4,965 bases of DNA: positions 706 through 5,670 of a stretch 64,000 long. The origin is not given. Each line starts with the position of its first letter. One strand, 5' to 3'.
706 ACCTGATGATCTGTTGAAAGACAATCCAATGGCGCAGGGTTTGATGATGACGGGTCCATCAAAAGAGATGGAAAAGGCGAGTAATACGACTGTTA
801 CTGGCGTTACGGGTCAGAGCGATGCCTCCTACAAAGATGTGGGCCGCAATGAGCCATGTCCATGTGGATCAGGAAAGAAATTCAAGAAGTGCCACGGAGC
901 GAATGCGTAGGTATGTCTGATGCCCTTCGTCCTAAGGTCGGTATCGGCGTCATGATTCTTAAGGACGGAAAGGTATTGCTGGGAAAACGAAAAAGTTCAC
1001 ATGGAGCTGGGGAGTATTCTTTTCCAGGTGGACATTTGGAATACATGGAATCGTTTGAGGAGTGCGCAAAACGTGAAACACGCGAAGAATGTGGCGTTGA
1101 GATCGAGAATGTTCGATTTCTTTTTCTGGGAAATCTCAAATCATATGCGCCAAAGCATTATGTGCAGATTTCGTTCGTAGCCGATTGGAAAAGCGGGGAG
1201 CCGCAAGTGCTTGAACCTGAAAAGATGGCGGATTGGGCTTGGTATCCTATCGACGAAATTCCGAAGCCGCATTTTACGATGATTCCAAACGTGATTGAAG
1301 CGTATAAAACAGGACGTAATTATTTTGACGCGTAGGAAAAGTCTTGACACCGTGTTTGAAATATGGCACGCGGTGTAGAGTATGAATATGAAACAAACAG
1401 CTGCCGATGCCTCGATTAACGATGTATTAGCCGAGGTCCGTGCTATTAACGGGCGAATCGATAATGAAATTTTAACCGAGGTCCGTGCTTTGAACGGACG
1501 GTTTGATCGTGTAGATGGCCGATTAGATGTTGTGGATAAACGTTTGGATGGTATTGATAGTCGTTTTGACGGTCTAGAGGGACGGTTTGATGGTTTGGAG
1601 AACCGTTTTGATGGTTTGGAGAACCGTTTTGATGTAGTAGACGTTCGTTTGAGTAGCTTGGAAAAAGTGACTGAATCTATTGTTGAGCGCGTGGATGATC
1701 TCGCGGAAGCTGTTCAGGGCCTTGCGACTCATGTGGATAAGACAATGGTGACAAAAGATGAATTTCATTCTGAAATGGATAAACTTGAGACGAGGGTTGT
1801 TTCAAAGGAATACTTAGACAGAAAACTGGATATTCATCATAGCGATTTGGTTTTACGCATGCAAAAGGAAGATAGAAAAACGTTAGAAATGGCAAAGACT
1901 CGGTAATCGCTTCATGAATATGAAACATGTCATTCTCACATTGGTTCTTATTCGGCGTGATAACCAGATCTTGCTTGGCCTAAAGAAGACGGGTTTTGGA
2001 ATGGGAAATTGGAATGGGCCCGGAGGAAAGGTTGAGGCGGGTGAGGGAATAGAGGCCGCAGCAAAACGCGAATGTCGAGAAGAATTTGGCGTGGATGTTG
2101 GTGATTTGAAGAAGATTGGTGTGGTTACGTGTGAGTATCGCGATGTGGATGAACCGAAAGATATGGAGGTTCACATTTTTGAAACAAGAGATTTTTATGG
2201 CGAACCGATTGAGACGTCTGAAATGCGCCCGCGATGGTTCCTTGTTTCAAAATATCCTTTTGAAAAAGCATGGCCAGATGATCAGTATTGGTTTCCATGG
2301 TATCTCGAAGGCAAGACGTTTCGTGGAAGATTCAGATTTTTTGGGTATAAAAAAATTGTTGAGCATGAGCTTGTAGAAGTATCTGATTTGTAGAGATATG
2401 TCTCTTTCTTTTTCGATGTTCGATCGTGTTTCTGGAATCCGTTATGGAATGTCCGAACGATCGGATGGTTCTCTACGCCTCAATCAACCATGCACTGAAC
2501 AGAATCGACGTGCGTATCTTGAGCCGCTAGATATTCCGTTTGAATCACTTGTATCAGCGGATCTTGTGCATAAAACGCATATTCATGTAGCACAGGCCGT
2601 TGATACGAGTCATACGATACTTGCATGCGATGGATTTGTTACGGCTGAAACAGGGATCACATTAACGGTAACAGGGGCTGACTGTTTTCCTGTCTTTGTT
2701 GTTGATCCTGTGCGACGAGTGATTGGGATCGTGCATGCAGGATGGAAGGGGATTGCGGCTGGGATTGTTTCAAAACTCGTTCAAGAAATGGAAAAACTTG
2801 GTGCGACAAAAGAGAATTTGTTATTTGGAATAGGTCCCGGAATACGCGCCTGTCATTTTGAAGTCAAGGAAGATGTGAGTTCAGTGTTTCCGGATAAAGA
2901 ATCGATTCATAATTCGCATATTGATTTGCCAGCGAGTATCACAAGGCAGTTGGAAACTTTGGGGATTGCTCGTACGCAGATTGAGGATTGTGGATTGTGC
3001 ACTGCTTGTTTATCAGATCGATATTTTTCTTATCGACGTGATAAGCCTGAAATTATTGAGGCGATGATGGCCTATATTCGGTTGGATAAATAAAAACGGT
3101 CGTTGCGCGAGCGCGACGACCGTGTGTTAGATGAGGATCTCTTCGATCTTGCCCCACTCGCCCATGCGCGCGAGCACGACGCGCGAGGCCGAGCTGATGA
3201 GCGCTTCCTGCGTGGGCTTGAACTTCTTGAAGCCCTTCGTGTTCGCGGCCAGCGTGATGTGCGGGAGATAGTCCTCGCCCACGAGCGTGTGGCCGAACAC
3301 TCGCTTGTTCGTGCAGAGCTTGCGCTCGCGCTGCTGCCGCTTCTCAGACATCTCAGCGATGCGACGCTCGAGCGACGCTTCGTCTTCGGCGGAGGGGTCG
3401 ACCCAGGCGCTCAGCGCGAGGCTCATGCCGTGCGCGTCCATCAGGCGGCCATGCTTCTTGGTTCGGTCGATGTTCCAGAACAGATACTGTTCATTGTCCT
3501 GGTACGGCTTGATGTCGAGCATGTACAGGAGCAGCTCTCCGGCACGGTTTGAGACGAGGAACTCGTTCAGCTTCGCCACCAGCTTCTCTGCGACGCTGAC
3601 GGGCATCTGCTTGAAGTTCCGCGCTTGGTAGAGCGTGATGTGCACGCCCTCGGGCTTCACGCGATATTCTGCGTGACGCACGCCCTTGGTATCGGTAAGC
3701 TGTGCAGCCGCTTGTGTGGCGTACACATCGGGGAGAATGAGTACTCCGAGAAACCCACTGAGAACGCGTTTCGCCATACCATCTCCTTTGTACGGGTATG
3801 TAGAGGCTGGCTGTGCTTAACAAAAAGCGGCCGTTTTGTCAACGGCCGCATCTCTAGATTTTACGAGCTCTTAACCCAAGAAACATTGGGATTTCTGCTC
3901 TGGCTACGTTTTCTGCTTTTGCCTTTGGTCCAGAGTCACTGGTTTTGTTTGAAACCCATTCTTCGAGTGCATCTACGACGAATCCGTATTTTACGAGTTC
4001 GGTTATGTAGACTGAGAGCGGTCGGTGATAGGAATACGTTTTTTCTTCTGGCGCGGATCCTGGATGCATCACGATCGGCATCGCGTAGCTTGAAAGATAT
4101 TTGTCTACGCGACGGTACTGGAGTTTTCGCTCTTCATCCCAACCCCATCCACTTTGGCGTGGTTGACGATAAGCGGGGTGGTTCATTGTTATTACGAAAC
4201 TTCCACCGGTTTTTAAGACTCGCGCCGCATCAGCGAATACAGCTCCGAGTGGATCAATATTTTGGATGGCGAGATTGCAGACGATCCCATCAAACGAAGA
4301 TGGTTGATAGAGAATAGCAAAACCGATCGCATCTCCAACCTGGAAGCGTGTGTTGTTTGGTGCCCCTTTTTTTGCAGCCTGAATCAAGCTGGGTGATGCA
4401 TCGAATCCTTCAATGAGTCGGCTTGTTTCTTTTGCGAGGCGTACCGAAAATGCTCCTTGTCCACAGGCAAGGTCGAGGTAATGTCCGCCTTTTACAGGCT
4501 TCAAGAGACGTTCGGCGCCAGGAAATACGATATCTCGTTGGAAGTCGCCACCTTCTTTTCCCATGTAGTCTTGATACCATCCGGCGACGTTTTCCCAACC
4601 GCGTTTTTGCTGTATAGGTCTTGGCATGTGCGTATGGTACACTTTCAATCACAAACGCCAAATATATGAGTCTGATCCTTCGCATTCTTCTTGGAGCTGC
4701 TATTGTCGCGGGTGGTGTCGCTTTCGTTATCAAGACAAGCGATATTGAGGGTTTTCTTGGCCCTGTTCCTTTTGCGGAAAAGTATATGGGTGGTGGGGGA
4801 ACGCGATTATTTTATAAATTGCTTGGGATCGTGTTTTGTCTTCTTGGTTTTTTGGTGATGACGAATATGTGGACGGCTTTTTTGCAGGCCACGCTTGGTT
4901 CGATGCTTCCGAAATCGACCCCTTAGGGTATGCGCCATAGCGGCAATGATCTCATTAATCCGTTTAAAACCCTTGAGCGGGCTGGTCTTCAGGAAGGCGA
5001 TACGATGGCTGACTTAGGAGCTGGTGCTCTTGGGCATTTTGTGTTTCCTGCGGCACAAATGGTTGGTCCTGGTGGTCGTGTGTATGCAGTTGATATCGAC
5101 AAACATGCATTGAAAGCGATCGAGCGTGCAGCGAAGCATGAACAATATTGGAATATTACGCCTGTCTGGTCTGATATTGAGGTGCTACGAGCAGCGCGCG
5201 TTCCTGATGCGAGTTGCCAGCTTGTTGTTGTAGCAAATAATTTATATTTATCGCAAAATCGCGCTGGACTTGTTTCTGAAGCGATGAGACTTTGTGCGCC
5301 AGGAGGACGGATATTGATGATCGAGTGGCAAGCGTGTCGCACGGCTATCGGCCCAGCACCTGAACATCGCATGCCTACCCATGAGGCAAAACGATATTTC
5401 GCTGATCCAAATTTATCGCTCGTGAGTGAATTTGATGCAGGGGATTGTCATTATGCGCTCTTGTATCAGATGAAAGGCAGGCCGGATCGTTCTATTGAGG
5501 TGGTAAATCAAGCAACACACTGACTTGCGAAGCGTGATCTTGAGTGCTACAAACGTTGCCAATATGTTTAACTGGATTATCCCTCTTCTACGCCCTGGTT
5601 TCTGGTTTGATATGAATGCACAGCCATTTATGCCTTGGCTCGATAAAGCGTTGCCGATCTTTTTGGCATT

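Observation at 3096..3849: GC-rich single-gene island: exported 2H phosphoesterase insulated by two GC-rich terminators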

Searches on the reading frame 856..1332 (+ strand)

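Call 5: search_protein_families(library=pfam, proteins=[window:856-1332:+], max_evalue=1)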
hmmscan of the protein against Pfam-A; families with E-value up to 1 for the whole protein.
window:856-1332:+ (159 aa): 2 families
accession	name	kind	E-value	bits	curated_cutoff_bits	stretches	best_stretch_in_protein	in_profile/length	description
PF00293.34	NUDIX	-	1.1e-22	81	21.1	1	27-139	3-123/134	NUDIX domain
PF14815.12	NUDIX_4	-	4.5e-06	26.9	35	1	32-137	4-100/113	NUDIX domain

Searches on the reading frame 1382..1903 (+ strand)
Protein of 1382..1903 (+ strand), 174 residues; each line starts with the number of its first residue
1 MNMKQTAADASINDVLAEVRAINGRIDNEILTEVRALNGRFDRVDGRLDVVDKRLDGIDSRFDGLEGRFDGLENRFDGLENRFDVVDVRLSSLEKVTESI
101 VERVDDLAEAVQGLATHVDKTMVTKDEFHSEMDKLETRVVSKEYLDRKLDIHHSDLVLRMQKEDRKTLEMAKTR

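Call 5: search_protein_families(library=pfam, proteins=[window:1382-1903:+], max_evalue=1)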
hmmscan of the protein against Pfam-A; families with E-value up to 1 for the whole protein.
window:1382-1903:+ (174 aa): 21 families
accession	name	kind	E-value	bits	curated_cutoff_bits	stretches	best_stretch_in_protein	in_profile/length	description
PF23991.1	DUF7310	-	5.7e-09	36.8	40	3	29-85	20-76/83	Coiled-coil region of unknown function (DUF7310)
PF04513.17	Baculo_PEP_C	-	2.2e-05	25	38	1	2-119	8-116/140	Baculovirus polyhedron envelope protein, PEP, C terminus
PF01519.22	DUF16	-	4.1e-05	24.4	40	1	10-67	48-104/104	Protein of unknown function DUF16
PF05377.16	FlaC_arch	-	7.2e-05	23.5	27.8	1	75-114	1-40/55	Flagella accessory protein C (FlaC)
PF16526.10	CLZ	-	0.00027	21.7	26.7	1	87-139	16-65/71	C-terminal leucine zipper domain of cyclic nucleotide-gated channels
PF03670.18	UPF0184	-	0.0012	19.6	21.5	1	26-63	20-57/83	Uncharacterised protein family (UPF0184)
PF00261.25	Tropomyosin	-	0.0012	18.8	38.6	1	32-152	41-168/242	Tropomyosin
PF10046.14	BLOC1_2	-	0.0014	19.4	33.4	1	89-136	21-68/96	Biogenesis of lysosome-related organelles complex-1 subunit 2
PF05531.17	NPV_P10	-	0.0015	19.4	29.8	0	29-75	8-57/75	Nucleopolyhedrovirus P10 protein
PF07889.17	DUF1664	-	0.0017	18.8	34.6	1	77-136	62-121/124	Protein of unknown function (DUF1664)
PF09763.15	Sec3_CC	-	0.0022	18.3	27.1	0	92-135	11-54/133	Exocyst complex component Sec3, coiled-coil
PF04108.17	ATG17_like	-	0.0025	17.8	43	1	35-150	126-226/355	Autophagy protein ATG17-like domain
PF06825.17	HSBP1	-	0.0054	17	28.6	0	94-123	19-48/51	Heat shock factor binding protein 1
PF02601.20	Exonuc_VII_L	-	0.0075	16.2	35.9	1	11-127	138-257/315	Exonuclease VII, large subunit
PF06419.17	COG6_N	-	0.0078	16.8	27.4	0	62-115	35-88/114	Conserved oligomeric complex COG6, N-terminal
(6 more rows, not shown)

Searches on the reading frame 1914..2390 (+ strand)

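Call 5: search_protein_families(library=pfam, proteins=[window:1914-2390:+], max_evalue=1)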
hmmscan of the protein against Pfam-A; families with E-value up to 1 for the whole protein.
window:1914-2390:+ (159 aa): 2 families
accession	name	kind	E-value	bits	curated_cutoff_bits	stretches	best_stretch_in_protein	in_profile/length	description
PF00293.34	NUDIX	-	1.2e-17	64.6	21.1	1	6-130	4-134/134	NUDIX domain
PF14815.12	NUDIX_4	-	0.022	15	35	1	10-69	3-59/113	NUDIX domain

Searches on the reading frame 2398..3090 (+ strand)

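Call 5: search_protein_families(library=pfam, proteins=[window:2398-3090:+], max_evalue=1)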
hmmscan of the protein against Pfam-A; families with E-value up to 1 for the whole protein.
window:2398-3090:+ (231 aa): 1 family
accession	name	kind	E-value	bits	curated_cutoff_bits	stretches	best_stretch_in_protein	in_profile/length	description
PF02578.20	Cu-oxidase_4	-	1.8e-53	181.9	22.9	1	33-217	28-228/238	Multi-copper polyphenol oxidoreductase laccase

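Call 60: search_protein_families(library=padloc, proteins=[window:2398-3090:+], max_evalue=0.01)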
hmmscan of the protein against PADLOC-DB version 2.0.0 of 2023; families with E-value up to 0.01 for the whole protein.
window:2398-3090:+ (231 aa): 0 families

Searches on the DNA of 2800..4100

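Call 86: search_rna_families(source=window, start=2800, end=4100, threshold=evalue, max_evalue=1)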
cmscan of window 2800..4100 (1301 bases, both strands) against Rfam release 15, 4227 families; matches with E-value up to 1: 0.
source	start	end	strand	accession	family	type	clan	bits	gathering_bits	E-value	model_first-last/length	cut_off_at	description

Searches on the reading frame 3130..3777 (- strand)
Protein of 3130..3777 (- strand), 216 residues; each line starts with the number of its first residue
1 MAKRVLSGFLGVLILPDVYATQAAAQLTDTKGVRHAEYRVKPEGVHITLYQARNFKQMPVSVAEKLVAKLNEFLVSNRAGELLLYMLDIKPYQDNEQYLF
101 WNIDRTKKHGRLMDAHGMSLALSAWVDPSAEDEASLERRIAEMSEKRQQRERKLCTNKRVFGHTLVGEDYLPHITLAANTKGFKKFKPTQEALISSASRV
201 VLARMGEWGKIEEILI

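Call 5: search_protein_families(library=pfam, proteins=[window:3130-3777:-], max_evalue=1)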
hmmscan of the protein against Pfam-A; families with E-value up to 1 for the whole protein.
window:3130-3777:- (216 aa): 2 families
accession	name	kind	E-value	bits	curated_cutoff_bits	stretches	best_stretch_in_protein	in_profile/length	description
PF02834.22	LigT_PEase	-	0.032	14.8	23.3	0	23-70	14-57/87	LigT like Phosphoesterase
PF23474.1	Acb1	-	0.08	13.1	27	0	162-183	94-115/144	Anti-CBASS protein Acb1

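Call 6: search_protein_families(library=ncbifam, proteins=[window:3130-3777:-], max_evalue=10)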
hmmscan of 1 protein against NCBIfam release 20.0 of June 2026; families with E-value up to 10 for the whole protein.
window:3130-3777:- (216 aa): 2 families
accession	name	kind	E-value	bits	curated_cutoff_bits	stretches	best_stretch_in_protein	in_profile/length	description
NF003502.0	PRK05170.1-6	equivalog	0.056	13.6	250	1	18-71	45-102/149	YcgN family cysteine cluster protein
TIGR01300.1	CPA3_mnhG_phaG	equivalog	0.079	13.3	63.1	1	5-33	10-38/97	monovalent cation/H(+) antiporter subunit G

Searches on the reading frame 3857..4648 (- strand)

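Call 5: search_protein_families(library=pfam, proteins=[window:3857-4648:-], max_evalue=1)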
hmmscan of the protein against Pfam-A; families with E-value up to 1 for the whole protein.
window:3857-4648:- (264 aa): 10 families
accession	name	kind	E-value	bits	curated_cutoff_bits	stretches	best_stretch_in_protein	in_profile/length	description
PF13847.12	Methyltransf_31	-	1.5e-15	57.6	27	1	53-154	3-110/145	Methyltransferase domain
PF13649.12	Methyltransf_25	-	4.6e-14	53.3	27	1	58-149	2-97/97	Methyltransferase domain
PF08241.18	Methyltransf_11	-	6.9e-14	52.7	21.2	1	58-153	1-95/95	Methyltransferase domain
PF13489.12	Methyltransf_23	-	6.1e-10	39.5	27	1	46-178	14-144/164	Methyltransferase domain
PF08242.18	Methyltransf_12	-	1.9e-09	38.6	30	1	58-150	1-97/98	Methyltransferase domain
PF05175.20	MTS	-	3.8e-08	33.6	23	1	44-157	19-142/170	Methyltransferase small domain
PF01209.24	Ubie_methyltran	-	2e-07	31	20.1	1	50-153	44-151/233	ubiE/COQ5 methyltransferase family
PF06325.19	PrmA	-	0.00032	20.7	22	1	56-153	164-258/296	Ribosomal protein L11 methyltransferase (PrmA)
PF01728.25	FtsJ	-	0.1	13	24.1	1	48-154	18-138/181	FtsJ-like methyltransferase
PF05958.17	tRNA_U5-meth_tr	-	0.19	11.1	23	1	55-95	203-242/357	tRNA (Uracil-5-)-methyltransferase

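Call 60: search_protein_families(library=padloc, proteins=[window:3857-4648:-], max_evalue=0.01)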
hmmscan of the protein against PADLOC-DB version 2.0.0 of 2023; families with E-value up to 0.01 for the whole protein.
window:3857-4648:- (264 aa): 1 family
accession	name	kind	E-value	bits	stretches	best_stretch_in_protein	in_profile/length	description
PDLC04134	mad2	-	1.7e-17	61.5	1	47-162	285-403/492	mads_2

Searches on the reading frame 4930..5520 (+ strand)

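Call 5: search_protein_families(library=pfam, proteins=[window:4930-5520:+], max_evalue=1)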
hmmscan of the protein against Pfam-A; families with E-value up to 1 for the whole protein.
window:4930-5520:+ (197 aa): 11 families
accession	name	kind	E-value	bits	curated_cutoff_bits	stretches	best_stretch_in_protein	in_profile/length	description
PF13847.12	Methyltransf_31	-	1.6e-11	44.5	27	1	22-134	3-113/145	Methyltransferase domain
PF13649.12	Methyltransf_25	-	2e-09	38.5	27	1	28-126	3-97/97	Methyltransferase domain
PF08241.18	Methyltransf_11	-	2.5e-09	38.1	21.2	1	28-129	2-94/95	Methyltransferase domain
PF01209.24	Ubie_methyltran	-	6.6e-07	29.4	20.1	1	13-134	38-155/233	ubiE/COQ5 methyltransferase family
PF08242.18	Methyltransf_12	-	4.3e-06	27.8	30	1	28-128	2-98/98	Methyltransferase domain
PF02475.24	TRM5-TYW2_MTfase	-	0.002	18.6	28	1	21-89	35-102/164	TRM5/TYW2 methyltransferase domain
PF01269.23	Fibrillarin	-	0.0028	17.3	27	1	13-106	62-146/227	Fibrillarin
PF06325.19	PrmA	-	0.0045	16.9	22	1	15-129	155-257/296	Ribosomal protein L11 methyltransferase (PrmA)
PF05175.20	MTS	-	0.0073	16.4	23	1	22-101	31-104/170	Methyltransferase small domain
PF01728.25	FtsJ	-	0.016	15.6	24.1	1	15-63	13-59/181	FtsJ-like methyltransferase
PF13489.12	Methyltransf_23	-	0.19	11.9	27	1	21-145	21-124/164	Methyltransferase domain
